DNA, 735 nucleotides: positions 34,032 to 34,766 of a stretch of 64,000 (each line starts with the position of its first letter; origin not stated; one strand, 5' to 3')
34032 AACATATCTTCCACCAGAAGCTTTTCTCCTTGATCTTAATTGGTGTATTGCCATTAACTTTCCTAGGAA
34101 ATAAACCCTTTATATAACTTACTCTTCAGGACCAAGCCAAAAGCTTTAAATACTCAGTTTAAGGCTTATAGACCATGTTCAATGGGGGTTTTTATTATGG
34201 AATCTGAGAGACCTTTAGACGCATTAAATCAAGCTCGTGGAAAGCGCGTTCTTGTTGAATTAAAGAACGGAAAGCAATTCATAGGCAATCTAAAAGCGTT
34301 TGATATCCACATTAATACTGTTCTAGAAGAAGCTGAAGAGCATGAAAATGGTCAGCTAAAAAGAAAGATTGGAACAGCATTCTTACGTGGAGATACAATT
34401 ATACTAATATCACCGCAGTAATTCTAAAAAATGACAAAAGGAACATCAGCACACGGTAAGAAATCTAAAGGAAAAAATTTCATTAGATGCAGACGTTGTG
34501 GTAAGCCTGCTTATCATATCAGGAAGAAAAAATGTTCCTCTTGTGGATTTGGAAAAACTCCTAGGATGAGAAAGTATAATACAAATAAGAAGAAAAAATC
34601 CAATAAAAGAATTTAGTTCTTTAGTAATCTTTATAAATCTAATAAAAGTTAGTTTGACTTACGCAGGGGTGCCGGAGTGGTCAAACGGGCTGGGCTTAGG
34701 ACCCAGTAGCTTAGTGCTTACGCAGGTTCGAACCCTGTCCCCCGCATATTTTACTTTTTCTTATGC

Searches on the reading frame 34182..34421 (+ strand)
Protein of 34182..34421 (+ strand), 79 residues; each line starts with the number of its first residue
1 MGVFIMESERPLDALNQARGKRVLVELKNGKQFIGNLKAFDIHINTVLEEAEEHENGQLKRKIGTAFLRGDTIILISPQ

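Call 12: search_protein_families(library=pfam, proteins=[window:34182-34421:+], max_evalue=0.01)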
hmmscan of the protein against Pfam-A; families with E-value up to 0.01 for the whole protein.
window:34182-34421:+ (79 aa): 2 families
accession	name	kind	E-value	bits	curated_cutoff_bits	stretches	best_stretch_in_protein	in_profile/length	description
PF01423.28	LSM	-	6.9e-22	77.4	23.4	1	15-78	3-66/66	LSM domain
PF14438.12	SM-ATX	-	0.003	18.1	29.8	1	9-56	2-51/81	Ataxin 2 SM domain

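Call 18: find_encoding_contigs(protein=window:34182-34421:+, flank=10000, max_places=10)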
Protein window:34182-34421:+ (79 aa): no gene with exactly this product is on record in the collection.

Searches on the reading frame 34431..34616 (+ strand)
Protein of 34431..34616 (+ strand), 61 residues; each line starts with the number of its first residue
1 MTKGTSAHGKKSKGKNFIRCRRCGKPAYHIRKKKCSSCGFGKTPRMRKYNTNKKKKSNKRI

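Call 12: search_protein_families(library=pfam, proteins=[window:34431-34616:+], max_evalue=0.01)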
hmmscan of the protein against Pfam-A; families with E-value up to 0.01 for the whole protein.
window:34431-34616:+ (61 aa): 1 family
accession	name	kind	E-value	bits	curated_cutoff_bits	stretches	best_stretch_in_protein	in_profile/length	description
PF01907.25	Ribosomal_L37e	-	1.1e-18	67.5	27.6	1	2-56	1-53/53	Ribosomal protein L37e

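Call 14: find_encoding_contigs(protein=window:34431-34616:+, flank=10000, max_places=10)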
Protein window:34431-34616:+ (61 aa): no gene with exactly this product is on record in the collection.
